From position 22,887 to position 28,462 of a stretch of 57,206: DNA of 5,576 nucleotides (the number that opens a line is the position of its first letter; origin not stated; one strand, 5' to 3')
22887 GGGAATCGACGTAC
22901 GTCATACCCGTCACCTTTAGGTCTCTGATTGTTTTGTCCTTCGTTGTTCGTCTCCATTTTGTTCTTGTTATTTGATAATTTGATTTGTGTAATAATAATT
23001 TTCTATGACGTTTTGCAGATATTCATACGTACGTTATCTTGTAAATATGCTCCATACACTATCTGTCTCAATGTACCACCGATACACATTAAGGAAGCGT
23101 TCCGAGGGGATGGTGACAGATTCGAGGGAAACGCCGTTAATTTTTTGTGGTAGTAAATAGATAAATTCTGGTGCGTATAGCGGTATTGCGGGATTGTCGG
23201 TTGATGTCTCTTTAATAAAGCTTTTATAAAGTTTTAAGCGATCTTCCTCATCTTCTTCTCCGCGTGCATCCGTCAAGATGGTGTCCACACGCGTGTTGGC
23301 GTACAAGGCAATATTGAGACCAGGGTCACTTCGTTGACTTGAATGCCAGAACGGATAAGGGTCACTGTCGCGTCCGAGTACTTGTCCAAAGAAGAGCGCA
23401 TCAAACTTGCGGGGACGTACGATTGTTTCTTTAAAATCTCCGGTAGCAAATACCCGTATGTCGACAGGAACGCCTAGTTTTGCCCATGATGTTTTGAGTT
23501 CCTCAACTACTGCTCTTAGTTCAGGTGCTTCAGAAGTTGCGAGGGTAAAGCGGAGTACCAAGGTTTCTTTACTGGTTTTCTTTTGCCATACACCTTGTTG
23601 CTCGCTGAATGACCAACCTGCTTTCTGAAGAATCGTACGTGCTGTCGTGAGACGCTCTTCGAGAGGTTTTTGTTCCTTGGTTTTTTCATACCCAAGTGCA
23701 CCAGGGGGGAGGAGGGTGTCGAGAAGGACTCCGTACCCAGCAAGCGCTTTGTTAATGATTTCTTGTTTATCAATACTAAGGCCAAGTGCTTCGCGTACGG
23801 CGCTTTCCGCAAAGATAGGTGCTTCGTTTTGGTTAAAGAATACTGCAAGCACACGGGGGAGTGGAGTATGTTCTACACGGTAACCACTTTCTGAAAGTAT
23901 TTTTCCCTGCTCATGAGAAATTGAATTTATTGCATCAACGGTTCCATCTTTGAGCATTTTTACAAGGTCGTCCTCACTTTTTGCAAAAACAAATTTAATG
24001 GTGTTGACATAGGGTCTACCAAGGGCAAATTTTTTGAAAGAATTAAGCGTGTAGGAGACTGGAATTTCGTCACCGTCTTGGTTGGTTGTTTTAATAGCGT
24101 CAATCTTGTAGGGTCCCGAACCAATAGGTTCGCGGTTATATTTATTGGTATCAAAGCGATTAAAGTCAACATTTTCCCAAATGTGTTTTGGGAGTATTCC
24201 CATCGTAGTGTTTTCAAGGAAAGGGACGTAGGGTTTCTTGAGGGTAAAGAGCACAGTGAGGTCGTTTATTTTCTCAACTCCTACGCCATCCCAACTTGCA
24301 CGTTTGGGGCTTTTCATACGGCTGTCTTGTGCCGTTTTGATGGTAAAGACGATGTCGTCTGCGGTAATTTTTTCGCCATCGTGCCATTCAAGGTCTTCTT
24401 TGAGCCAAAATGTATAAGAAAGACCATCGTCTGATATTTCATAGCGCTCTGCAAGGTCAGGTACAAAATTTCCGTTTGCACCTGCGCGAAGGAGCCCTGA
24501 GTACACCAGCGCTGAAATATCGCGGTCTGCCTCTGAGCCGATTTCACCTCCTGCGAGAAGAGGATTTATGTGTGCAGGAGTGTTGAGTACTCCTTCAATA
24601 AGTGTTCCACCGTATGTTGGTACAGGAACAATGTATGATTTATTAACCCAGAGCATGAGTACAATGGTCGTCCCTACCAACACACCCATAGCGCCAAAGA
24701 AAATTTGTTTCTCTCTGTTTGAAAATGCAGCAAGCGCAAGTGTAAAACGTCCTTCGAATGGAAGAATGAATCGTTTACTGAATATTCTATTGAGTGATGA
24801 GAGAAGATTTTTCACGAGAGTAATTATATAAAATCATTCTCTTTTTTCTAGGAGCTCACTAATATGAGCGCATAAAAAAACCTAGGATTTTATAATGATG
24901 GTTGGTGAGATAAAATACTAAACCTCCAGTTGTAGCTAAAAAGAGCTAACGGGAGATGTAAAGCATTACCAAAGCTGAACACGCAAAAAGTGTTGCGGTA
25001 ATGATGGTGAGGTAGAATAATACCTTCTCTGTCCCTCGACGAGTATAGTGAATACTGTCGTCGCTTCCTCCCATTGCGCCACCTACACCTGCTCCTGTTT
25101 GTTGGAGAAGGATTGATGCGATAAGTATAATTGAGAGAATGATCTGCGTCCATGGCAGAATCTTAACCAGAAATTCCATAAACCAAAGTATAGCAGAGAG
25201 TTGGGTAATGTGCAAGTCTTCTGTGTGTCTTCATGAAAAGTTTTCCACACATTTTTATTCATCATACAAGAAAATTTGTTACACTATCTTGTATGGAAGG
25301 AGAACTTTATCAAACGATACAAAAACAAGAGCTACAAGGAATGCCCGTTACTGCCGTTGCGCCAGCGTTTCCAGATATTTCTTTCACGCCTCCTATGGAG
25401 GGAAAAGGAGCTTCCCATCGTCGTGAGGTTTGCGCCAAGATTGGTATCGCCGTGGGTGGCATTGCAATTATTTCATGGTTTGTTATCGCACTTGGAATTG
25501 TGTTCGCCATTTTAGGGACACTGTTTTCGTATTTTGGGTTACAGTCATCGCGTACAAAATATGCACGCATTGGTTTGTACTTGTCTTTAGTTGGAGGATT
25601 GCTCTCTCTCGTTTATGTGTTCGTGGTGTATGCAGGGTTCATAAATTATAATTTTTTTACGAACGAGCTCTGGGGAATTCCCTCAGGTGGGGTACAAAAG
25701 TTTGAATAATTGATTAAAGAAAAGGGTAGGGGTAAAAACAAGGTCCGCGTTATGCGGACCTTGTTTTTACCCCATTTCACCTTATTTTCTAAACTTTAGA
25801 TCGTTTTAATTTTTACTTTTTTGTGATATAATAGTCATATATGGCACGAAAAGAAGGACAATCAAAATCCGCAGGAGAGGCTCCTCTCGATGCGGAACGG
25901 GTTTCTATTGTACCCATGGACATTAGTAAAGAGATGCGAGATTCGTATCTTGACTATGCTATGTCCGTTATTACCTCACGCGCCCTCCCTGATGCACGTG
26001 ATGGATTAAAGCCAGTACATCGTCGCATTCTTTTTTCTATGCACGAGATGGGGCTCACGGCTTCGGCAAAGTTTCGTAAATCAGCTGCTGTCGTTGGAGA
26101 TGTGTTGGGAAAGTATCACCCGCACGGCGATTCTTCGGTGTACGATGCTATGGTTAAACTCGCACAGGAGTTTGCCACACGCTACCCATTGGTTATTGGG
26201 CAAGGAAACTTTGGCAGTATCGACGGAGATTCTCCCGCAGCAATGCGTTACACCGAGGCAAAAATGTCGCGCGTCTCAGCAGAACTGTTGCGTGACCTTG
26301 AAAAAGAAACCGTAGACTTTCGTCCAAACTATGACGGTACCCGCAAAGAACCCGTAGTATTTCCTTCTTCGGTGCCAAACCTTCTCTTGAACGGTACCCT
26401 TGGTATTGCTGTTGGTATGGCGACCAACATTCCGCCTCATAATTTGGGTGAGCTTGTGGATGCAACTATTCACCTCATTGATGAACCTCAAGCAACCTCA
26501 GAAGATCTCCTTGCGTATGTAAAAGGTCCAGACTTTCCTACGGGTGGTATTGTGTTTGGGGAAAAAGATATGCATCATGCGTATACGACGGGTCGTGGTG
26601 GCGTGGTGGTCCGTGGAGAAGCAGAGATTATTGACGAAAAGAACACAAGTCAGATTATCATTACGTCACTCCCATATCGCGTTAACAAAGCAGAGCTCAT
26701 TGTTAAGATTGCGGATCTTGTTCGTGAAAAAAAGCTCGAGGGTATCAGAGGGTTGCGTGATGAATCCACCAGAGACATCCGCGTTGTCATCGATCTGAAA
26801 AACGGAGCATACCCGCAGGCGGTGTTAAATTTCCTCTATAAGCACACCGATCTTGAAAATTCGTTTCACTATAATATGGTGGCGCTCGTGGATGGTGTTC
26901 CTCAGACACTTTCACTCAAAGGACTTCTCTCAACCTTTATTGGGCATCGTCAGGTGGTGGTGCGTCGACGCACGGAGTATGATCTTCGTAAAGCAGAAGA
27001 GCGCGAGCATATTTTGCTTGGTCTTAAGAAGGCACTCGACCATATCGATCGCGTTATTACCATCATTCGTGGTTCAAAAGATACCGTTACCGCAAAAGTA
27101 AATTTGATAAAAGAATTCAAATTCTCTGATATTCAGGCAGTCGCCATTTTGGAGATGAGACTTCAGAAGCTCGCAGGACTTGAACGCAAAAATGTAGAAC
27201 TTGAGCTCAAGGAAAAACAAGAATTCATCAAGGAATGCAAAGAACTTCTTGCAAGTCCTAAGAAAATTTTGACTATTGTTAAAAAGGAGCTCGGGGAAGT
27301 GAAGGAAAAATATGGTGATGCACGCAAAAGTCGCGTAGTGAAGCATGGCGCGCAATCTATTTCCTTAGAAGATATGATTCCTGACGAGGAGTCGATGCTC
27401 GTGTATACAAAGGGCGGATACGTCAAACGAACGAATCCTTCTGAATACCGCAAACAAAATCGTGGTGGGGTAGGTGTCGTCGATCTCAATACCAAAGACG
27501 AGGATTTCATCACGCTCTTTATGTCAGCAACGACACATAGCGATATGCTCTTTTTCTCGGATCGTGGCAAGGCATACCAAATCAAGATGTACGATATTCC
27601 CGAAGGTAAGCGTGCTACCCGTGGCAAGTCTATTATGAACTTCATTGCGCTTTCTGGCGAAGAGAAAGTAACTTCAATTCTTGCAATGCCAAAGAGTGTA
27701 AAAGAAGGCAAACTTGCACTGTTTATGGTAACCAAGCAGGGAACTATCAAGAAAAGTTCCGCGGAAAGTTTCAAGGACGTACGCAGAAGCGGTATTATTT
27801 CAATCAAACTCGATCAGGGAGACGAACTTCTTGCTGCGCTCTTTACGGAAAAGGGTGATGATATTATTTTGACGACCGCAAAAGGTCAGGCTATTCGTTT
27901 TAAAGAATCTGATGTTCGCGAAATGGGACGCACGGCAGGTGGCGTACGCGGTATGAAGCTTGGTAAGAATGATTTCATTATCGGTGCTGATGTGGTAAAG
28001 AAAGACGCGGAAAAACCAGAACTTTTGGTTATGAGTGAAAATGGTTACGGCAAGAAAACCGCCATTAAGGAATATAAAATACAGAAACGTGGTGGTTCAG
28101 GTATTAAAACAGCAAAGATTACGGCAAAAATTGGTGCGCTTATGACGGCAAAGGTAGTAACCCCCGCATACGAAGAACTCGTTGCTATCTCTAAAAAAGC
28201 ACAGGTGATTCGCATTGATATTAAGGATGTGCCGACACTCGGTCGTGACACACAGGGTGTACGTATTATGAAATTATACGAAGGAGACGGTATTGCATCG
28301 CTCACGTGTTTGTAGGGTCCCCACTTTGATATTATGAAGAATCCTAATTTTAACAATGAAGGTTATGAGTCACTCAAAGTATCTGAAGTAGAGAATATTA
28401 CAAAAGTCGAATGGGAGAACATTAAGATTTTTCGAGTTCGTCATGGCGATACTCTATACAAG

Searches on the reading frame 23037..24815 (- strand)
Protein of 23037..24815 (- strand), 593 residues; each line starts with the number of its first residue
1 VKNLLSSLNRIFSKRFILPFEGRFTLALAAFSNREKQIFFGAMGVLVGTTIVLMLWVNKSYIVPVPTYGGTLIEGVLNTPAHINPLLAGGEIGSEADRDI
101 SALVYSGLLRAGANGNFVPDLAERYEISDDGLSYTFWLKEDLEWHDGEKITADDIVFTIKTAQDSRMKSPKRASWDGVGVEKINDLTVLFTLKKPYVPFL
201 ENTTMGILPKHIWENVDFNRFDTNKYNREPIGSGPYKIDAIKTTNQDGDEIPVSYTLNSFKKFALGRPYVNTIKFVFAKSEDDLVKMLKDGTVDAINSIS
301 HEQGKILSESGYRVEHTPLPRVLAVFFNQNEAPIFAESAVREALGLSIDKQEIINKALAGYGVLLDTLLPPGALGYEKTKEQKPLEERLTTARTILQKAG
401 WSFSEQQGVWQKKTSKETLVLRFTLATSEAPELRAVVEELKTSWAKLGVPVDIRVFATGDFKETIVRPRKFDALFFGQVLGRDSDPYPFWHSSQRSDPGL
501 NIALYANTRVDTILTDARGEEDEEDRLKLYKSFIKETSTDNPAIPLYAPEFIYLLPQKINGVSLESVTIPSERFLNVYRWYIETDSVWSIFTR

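Call 55: search_protein_families(library=pfam, proteins=[window:23037-24815:-], max_evalue=0.001)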
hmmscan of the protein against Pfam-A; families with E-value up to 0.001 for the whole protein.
window:23037-24815:- (593 aa): 1 family
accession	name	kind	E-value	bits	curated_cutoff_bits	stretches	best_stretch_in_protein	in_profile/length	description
PF00496.27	SBP_bac_5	-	2.4e-67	228.1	32.4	1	117-493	2-360/368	Bacterial extracellular solute-binding proteins, family 5 Middle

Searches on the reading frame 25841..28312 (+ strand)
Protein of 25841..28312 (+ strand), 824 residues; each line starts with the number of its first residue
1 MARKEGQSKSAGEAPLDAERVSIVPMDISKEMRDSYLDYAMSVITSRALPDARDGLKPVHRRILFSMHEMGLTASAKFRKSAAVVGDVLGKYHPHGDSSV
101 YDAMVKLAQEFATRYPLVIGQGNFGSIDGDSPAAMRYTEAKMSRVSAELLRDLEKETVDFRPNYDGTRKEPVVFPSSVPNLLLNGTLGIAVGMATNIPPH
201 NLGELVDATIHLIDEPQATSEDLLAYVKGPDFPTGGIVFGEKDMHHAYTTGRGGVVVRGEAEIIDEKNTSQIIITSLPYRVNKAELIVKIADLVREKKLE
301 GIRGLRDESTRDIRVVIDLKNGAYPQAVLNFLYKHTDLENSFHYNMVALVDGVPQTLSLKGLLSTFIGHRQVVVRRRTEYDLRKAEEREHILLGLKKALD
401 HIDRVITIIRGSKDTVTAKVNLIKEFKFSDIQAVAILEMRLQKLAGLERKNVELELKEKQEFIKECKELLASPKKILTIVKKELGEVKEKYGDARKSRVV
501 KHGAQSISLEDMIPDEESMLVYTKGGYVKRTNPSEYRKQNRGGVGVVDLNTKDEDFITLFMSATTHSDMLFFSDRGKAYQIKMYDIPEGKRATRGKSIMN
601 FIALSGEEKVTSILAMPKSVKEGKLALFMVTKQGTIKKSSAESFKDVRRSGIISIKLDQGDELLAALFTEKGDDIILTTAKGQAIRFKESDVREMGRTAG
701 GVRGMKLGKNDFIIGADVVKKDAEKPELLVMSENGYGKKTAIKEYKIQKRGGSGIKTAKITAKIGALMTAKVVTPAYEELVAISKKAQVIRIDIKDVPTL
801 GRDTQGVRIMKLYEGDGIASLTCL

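Call 55: search_protein_families(library=pfam, proteins=[window:25841-28312:+], max_evalue=0.001)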
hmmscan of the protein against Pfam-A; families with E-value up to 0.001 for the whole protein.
window:25841-28312:+ (824 aa): 2 families
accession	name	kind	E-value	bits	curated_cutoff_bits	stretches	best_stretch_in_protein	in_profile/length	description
PF00521.26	DNA_topoisoIV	-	3.3e-159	530.8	31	1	47-484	1-431/432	DNA gyrase/topoisomerase IV, subunit A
PF03989.18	DNA_gyraseA_C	-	2.2e-67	222.7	27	6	673-720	1-48/48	DNA gyrase C-terminal domain, beta-propeller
